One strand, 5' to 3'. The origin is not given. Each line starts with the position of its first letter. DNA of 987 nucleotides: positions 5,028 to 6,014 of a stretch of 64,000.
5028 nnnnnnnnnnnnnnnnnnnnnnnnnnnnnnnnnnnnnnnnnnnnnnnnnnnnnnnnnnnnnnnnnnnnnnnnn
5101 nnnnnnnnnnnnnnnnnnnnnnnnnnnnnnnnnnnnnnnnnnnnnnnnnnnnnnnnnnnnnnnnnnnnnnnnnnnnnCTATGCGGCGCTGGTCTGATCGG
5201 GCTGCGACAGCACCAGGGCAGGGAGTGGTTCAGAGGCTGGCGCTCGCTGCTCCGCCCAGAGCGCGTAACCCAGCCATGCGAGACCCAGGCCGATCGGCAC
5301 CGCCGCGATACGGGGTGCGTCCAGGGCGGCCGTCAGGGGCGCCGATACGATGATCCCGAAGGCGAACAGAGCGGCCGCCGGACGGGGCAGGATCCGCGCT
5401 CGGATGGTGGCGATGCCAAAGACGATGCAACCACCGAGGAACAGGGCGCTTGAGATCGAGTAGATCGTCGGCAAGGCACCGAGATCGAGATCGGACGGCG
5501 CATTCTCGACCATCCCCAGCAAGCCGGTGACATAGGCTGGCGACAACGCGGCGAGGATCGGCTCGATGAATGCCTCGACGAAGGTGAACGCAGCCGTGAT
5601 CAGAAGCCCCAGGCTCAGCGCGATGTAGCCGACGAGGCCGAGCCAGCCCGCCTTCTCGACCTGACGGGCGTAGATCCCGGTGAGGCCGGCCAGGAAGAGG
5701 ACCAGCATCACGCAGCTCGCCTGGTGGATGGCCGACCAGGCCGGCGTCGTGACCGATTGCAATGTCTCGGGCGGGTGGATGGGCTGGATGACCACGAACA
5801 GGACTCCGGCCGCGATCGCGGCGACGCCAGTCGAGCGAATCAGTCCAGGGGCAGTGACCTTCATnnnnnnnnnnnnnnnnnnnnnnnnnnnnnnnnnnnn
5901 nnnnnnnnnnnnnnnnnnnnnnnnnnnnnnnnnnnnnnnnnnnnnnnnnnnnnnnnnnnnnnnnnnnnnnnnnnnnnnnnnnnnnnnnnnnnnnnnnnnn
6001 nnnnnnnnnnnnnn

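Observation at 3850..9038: Cassette copy a: LAL regulator - small protein - extra membrane protein - DUF4386 - F420-type nitroreductase, inverted at the distal island end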

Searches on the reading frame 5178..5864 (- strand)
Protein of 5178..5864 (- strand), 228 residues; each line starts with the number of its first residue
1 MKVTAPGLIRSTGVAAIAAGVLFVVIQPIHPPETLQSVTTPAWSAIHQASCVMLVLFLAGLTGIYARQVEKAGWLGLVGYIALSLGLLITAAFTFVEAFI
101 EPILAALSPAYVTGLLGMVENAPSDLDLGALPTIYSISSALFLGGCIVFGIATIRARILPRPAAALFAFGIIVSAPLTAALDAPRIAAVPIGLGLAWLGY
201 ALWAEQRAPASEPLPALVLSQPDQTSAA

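Call 6: search_protein_families(library=pfam, proteins=[window:5178-5864:-], max_evalue=0.01)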
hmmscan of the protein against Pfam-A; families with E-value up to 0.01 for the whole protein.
window:5178-5864:- (228 aa): 0 families

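Call 7: search_protein_families(library=ncbifam, proteins=[window:5178-5864:-], max_evalue=0.01)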
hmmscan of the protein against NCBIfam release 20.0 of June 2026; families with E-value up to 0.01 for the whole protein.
window:5178-5864:- (228 aa): 0 families

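Call 65: find_encoding_contigs(protein=window:5178-5864:-, flank=3000, max_places=3)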
Protein window:5178-5864:- (228 aa): no gene with exactly this product is on record in the collection.
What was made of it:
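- Tried and rejected: Exact-protein look-up of mem228 to find the source sample: not on record (call 65).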

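Call 76: search_protein_families(library=padloc, proteins=[window:5178-5864:-], max_evalue=0.001)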
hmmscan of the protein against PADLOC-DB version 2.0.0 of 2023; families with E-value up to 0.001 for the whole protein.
window:5178-5864:- (228 aa): 0 families

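Call 81: find_homologous_proteins(query=window:5178-5861:-, max_evalue=0.001)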
Query window:5178-5861:- (227 aa): 1880 proteins with E <= 0.001 among 8000 candidates; the best 120 are listed.
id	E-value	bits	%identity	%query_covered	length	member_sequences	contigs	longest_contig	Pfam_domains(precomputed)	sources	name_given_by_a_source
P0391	1.1e-131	456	98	100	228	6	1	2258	-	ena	-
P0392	2.2e-109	383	82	100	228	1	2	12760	-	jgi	jgi:hypothetical protein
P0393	6.3e-104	365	78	100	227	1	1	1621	-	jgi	jgi:hypothetical protein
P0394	1.1e-103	364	80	99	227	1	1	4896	-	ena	-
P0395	1.2e-103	364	78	100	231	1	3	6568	-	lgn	-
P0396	5.7e-103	362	80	99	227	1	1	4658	-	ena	-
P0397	5.9e-103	362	77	100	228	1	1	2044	-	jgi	-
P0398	1.7e-102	360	78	100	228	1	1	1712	-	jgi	jgi:hypothetical protein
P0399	2.6e-102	360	75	100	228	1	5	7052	-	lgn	-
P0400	9.3e-100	351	76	100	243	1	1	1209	-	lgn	-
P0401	2.0e-99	350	80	92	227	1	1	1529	-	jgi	jgi:hypothetical protein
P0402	9.8e-99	348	75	100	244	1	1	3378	-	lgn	-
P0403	4.8e-96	339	71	100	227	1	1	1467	-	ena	-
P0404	7.2e-96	338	73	100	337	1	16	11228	-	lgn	-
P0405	2.4e-94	333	70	100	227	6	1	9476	-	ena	-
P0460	2.3e-66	242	56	100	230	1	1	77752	-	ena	-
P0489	8.2e-62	227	52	100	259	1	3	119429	-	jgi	jgi:hypothetical protein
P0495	5.5e-61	224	53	100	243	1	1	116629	-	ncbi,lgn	-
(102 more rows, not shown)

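Call 82: find_encoding_contigs(protein=P0489, flank=5000, max_places=2)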
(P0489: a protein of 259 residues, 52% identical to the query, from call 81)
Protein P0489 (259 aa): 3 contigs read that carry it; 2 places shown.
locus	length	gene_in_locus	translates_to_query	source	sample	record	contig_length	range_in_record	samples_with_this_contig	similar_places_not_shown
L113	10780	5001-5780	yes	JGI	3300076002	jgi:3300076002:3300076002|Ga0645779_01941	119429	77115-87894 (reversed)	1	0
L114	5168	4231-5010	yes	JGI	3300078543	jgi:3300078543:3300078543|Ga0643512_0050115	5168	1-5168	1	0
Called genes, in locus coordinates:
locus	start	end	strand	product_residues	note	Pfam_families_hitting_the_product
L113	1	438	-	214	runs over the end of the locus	PF01547:SBP_bac_1, PF13531:SBP_bac_11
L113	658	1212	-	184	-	PF03551:PadR, PF10400:Vir_act_alpha_C (weak)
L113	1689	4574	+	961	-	-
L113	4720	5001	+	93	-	-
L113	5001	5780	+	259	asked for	-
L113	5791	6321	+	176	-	-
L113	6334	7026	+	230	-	PF10067:DUF2306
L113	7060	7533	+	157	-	PF19851:DUF6326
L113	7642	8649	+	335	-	PF08240:ADH_N, PF00107:ADH_zinc_N, PF13602:ADH_zinc_N_2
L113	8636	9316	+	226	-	-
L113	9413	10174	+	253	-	PF14329:DUF4386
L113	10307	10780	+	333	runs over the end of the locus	PF00561:Abhydrolase_1, PF12697:Abhydrolase_6, PF12146:Hydrolase_4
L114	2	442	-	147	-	?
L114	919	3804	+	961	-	-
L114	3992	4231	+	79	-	-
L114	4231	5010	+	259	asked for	-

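Call 83: find_encoding_contigs(protein=P0495, flank=5000, max_places=2)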
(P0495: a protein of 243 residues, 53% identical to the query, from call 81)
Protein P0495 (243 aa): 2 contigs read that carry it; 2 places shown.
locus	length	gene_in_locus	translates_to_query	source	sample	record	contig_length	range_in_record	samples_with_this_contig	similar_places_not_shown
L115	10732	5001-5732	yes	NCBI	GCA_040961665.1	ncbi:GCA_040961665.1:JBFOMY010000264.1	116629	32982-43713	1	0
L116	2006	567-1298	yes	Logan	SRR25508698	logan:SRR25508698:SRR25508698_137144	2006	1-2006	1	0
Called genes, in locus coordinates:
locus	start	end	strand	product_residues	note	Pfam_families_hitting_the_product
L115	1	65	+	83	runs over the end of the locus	-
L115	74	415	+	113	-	-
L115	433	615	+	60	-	-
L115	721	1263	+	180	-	-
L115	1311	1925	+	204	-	PF04140:ICMT, PF04191:PEMT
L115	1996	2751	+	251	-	PF02525:Flavodoxin_2, PF03358:FMN_red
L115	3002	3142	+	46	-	-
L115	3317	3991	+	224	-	PF14333:DUF4389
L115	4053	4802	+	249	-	PF14329:DUF4386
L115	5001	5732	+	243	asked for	-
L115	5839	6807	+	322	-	PF08240:ADH_N, PF00107:ADH_zinc_N, PF13602:ADH_zinc_N_2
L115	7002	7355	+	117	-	PF14248:DUF4345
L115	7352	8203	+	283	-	PF02645:DegV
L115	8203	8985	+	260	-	PF06966:DUF1295, PF02544:Steroid_dh, PF04191:PEMT (weak)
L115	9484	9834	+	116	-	PF02635:DsrE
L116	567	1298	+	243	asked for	-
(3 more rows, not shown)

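Call 84: find_encoding_contigs(protein=P0460, flank=5000, max_places=2)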
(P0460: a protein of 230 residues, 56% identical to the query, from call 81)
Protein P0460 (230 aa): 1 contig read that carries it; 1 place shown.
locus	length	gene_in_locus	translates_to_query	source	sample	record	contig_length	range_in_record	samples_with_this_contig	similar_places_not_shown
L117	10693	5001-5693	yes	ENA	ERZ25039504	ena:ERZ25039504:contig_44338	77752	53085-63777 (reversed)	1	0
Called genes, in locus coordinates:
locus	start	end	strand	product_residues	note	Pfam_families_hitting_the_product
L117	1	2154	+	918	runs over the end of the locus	PF13191:AAA_16 (weak), PF13424:TPR_12 (faint), PF07719:TPR_2 (faint), PF25873:WHD_MalT, PF17874:TPR_MalT, PF00196:GerE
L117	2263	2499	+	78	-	-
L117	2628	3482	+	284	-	PF02517:Rce1-like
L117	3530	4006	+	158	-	-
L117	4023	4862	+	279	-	PF14329:DUF4386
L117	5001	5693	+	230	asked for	-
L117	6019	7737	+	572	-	PF07732:Cu-oxidase_3, PF00394:Cu-oxidase (faint), PF19335:HMBD, PF13878:zf-C2H2_3 (faint), PF19335:HMBD, PF07731:Cu-oxidase_2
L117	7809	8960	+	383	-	PF00743:FMO-like, PF00890:FAD_binding_2 (faint), PF01266:DAO (faint), PF07992:Pyr_redox_2, PF13454:NAD_binding_9 (faint), PF13738:Pyr_redox_3, PF13434:Lys_Orn_oxgnase (weak)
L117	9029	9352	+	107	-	-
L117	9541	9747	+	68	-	-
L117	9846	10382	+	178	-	PF00561:Abhydrolase_1, PF00975:Thioesterase (weak), PF12697:Abhydrolase_6, PF12146:Hydrolase_4 (weak)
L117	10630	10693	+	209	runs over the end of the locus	PF00239:Resolvase, PF02796:HTH_7 (weak)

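Call 85: search_protein_families(library=pfam, proteins=[L113:5791-6321:+, L113:8636-9316:+, L117:3530-4006:+, L113:1689-4574:+], max_evalue=0.01)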
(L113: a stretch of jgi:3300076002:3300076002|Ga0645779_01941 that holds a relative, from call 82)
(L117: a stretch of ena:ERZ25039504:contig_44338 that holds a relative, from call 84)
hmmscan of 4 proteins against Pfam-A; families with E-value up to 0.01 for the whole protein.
L113:5791-6321:+ (176 aa): 0 families

L113:8636-9316:+ (226 aa): 0 families

L117:3530-4006:+ (158 aa): 0 families

L113:1689-4574:+ (961 aa): 14 families
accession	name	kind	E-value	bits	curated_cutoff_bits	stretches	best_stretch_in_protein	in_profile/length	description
PF17874.7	TPR_MalT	-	2.8e-78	264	45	1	537-860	1-333/336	MalT-like TPR region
PF00196.25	GerE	-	1.2e-13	50.8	23.5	1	900-953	2-55/57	Bacterial regulatory proteins, luxR family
PF07719.23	TPR_2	-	4.6e-08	33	27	0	656-684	2-30/34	Tetratricopeptide repeat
PF13191.12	AAA_16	-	7.5e-08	33.5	32.6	1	36-172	25-166/167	AAA ATPase domain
PF13176.12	TPR_7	-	1.5e-07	31.4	27.9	0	622-650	5-33/36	Tetratricopeptide repeat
PF13181.12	TPR_8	-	2e-07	31.1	25.7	0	656-684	2-30/34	Tetratricopeptide repeat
PF13424.12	TPR_12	-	1.5e-06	28.7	30.1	1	577-646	5-75/77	Tetratricopeptide repeat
PF00515.34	TPR_1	-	4.1e-06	26.8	27.8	1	656-684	2-30/34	Tetratricopeptide repeat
PF05729.18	NACHT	-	2.1e-05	24.8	26.7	1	43-195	8-149/167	NACHT domain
PF13401.12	AAA_22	-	0.0014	19.4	27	1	36-150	6-97/130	AAA domain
PF13174.12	TPR_6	-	0.0018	19.3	26.3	0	580-604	4-28/33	Tetratricopeptide repeat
PF24883.2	NPHP3_N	-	0.0026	18.4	24.8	1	26-174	13-163/164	Nephrocystin 3, N-terminal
PF25199.1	nSTAND_NTPase5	-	0.0047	17.2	34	0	30-74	36-79/145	Novel STAND NTPase 5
PF13481.12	AAA_25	-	0.0056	16.8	27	0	32-77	29-84/195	AAA domain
